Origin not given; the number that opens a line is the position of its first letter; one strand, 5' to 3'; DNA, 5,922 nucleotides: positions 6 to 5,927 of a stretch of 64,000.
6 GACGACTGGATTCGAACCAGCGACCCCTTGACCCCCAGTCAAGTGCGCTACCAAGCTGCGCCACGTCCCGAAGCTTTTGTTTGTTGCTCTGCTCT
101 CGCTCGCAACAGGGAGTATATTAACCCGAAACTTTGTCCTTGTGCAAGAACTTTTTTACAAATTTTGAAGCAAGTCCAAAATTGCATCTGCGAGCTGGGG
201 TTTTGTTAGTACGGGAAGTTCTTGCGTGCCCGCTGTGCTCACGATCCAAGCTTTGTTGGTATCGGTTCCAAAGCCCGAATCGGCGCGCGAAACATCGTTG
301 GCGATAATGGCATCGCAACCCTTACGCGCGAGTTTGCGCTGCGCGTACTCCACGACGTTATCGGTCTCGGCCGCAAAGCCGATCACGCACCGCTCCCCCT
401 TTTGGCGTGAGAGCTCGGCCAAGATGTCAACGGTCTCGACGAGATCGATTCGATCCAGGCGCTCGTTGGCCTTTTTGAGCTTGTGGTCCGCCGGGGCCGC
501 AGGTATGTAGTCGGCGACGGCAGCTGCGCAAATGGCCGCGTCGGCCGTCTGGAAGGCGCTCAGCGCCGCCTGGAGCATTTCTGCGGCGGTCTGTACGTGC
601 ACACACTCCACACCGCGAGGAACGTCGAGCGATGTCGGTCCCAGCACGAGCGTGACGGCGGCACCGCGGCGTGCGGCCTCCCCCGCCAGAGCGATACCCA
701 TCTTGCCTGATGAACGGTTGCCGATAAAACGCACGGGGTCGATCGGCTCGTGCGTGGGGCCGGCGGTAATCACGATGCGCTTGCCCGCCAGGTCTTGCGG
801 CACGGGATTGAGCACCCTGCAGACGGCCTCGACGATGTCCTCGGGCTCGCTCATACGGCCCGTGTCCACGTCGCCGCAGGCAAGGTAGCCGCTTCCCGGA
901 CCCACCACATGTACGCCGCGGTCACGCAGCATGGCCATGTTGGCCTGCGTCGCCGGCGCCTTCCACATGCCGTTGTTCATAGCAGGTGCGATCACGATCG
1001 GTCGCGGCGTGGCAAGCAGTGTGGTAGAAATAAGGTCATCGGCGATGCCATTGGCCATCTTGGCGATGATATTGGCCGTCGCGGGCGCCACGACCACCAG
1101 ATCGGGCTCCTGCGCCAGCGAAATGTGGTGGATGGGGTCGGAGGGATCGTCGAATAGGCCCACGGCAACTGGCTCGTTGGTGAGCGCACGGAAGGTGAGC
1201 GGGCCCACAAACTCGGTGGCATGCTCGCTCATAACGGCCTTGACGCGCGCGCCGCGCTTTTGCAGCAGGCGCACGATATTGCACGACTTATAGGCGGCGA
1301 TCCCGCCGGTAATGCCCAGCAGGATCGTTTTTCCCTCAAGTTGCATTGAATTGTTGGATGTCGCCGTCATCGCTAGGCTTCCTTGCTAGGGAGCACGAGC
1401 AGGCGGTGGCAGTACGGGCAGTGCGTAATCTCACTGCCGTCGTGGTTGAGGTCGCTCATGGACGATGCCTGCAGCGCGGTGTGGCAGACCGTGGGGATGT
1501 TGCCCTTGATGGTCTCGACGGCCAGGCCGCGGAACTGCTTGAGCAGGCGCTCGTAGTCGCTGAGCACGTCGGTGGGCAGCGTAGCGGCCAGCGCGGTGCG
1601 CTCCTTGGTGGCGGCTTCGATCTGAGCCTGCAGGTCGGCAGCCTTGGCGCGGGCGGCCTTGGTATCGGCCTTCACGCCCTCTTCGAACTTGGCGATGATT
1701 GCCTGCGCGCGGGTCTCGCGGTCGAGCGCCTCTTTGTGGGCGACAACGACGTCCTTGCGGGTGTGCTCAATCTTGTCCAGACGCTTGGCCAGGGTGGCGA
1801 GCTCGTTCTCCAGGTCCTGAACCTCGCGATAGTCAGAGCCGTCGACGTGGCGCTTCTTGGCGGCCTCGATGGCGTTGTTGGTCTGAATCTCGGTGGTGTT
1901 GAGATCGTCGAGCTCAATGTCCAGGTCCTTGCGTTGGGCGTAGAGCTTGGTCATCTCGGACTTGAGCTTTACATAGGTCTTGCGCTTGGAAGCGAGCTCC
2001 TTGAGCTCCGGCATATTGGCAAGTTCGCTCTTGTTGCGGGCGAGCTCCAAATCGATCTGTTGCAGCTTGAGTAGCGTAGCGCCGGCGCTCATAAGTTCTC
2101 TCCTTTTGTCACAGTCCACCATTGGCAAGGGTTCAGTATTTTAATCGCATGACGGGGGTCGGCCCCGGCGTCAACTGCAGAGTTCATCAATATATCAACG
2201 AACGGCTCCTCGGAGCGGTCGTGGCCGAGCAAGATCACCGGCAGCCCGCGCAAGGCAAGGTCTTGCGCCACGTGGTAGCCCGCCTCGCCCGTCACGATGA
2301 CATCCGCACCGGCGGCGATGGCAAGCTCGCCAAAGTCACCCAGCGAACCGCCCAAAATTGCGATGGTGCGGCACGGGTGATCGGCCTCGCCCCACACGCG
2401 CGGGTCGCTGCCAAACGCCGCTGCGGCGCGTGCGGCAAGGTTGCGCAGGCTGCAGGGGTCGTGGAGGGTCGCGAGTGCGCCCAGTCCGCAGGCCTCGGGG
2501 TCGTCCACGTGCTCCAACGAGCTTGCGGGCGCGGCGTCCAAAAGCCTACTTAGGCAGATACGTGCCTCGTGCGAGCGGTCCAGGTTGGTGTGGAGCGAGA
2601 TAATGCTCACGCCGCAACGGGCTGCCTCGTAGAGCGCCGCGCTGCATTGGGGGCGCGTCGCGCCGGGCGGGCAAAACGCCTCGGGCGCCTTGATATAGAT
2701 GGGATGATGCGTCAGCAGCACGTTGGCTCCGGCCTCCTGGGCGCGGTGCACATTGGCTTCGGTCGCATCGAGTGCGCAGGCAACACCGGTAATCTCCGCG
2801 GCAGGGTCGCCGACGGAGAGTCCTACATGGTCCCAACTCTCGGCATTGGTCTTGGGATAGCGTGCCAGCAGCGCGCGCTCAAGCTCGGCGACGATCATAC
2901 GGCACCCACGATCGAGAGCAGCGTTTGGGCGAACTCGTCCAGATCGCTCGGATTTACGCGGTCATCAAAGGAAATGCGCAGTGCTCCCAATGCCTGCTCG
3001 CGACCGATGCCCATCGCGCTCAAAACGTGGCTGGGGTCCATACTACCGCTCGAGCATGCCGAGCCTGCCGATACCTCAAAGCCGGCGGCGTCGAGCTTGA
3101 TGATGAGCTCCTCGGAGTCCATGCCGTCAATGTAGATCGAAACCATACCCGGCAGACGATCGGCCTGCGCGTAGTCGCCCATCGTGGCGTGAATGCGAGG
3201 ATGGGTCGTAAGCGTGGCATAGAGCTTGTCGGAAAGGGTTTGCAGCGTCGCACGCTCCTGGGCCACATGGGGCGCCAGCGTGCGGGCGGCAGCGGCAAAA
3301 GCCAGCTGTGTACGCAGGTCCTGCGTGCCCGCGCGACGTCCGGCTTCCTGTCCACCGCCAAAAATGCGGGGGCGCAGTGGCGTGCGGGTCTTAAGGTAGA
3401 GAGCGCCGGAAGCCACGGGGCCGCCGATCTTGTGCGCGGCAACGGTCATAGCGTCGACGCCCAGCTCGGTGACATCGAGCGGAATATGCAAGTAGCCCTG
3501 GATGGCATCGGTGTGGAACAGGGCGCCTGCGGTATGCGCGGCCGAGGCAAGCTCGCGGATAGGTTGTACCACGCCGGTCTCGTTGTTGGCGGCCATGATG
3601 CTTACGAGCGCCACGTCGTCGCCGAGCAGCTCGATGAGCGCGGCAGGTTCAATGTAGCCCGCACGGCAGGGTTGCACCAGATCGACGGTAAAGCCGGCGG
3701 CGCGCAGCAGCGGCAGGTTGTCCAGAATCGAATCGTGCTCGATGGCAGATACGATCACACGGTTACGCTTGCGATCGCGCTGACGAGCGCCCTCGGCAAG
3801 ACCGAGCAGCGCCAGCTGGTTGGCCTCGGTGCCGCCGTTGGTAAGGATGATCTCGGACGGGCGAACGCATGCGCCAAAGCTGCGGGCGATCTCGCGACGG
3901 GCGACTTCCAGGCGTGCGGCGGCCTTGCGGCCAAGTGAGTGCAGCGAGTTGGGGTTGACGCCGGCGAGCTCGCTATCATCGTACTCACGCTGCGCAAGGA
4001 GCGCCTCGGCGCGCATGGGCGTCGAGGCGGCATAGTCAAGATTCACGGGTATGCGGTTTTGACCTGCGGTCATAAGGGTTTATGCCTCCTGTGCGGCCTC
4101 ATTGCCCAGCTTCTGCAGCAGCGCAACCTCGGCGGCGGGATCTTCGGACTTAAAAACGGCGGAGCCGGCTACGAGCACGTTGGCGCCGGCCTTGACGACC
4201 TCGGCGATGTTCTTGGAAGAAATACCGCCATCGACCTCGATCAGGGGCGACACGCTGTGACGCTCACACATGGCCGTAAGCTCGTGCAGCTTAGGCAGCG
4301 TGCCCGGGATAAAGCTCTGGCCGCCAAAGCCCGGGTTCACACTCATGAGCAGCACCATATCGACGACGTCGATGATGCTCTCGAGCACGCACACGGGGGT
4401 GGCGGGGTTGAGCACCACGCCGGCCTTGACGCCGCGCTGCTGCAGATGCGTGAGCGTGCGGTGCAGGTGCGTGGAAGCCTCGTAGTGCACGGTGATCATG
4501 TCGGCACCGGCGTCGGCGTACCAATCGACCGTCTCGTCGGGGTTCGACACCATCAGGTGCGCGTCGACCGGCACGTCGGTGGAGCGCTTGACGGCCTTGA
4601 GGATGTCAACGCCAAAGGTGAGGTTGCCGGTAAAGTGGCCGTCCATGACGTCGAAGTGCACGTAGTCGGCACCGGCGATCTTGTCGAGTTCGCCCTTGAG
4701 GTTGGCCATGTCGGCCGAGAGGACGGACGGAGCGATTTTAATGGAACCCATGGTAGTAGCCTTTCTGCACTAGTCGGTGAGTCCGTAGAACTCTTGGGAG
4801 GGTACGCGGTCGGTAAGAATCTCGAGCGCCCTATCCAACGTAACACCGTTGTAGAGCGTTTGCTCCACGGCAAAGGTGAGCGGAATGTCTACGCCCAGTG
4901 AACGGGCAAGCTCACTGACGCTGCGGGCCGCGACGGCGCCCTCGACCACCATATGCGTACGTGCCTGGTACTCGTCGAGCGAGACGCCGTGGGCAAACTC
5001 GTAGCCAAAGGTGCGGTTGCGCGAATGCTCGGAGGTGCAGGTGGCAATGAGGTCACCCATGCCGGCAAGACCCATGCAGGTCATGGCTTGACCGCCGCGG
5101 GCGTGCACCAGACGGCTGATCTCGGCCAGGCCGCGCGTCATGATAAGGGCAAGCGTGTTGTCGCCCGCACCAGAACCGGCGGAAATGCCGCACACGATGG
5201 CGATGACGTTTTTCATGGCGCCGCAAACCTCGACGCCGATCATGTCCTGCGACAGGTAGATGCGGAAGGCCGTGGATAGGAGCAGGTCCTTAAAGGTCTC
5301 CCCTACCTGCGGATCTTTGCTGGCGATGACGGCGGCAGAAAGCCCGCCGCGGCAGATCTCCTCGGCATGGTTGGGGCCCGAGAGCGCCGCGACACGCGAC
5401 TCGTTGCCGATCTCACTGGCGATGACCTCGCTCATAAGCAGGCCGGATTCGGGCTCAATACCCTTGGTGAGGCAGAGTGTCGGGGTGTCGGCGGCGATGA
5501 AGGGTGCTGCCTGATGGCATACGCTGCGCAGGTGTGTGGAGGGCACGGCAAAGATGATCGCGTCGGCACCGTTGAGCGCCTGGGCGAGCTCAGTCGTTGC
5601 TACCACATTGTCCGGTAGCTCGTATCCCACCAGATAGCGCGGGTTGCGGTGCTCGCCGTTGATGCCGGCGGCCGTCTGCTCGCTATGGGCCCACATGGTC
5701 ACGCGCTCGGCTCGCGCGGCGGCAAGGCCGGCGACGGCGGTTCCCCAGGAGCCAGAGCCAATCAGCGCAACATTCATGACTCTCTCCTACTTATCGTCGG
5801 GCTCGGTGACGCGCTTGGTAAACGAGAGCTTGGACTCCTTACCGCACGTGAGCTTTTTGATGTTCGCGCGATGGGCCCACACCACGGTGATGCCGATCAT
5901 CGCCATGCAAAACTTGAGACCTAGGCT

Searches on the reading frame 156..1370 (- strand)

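Call 40: search_protein_families(library=pfam, proteins=[window:156-1370:-], max_evalue=0.00001)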
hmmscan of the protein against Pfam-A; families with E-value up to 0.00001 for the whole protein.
window:156-1370:- (404 aa): 2 families
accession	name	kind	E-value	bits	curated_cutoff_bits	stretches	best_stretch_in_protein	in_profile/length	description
PF04127.22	DFP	-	6.3e-74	248.3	22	1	194-377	1-186/186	DNA/pantothenate metabolism flavoprotein C-terminal domain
PF02441.25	Flavoprotein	-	1.1e-35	123.1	22.7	1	14-186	1-161/162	Flavoprotein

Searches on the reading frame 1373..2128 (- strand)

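Call 40: search_protein_families(library=pfam, proteins=[window:1373-2128:-], max_evalue=0.00001)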
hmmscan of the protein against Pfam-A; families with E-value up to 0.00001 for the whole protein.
window:1373-2128:- (251 aa): 2 families
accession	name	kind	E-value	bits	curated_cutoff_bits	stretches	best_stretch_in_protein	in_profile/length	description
PF24481.2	CT398_CC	-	2.1e-14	54.2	27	1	22-198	1-178/180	CT398-like coiled coil hairpin domain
PF02591.20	Zn_ribbon_9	-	5.4e-06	26.9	29.1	0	214-244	4-33/33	C4-type zinc ribbon domain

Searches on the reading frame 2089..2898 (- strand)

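Call 40: search_protein_families(library=pfam, proteins=[window:2089-2898:-], max_evalue=0.00001)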
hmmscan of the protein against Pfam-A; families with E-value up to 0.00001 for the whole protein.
window:2089-2898:- (269 aa): 1 family
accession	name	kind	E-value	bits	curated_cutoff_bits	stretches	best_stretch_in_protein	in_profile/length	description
PF01784.24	DUF34_NIF3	-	1.4e-46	159.7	23.4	1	1-240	1-234/256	Duf34/NIF3 (NGG1p interacting factor 3)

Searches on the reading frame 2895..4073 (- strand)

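Call 40: search_protein_families(library=pfam, proteins=[window:2895-4073:-], max_evalue=0.00001)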
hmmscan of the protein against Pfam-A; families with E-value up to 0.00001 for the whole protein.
window:2895-4073:- (392 aa): 1 family
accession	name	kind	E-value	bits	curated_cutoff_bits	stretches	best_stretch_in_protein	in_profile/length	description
PF00266.25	Aminotran_5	-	1.9e-57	195.3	21.5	1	10-380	1-370/371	Aminotransferase class-V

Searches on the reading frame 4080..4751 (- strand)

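Call 40: search_protein_families(library=pfam, proteins=[window:4080-4751:-], max_evalue=0.00001)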
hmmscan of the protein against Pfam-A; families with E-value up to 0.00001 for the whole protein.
window:4080-4751:- (223 aa): 1 family
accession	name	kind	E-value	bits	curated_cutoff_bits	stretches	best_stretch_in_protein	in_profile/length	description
PF00834.25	Ribul_P_3_epim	-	5.2e-77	258.2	21.1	1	5-200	1-198/198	Ribulose-phosphate 3 epimerase family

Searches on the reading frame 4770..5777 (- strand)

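Call 40: search_protein_families(library=pfam, proteins=[window:4770-5777:-], max_evalue=0.00001)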
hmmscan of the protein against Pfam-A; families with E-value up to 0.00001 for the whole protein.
window:4770-5777:- (335 aa): 4 families
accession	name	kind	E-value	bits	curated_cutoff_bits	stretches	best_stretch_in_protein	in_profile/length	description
PF01210.29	NAD_Gly3P_dh_N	-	1e-50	172.2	23.1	1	3-157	2-156/158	NAD-dependent glycerol-3-phosphate dehydrogenase N-terminus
PF07479.19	NAD_Gly3P_dh_C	-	1.2e-49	168.6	25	1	178-318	1-141/142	NAD-dependent glycerol-3-phosphate dehydrogenase C-terminus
PF20618.3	GPD_NAD_C_bact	-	8e-19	68.4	27.6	1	238-304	1-66/66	Bacterial GPD, NAD-dependent C-terminal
PF02558.23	ApbA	-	8.9e-08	32.3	22.2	1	3-110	1-106/150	Ketopantoate reductase PanE/ApbA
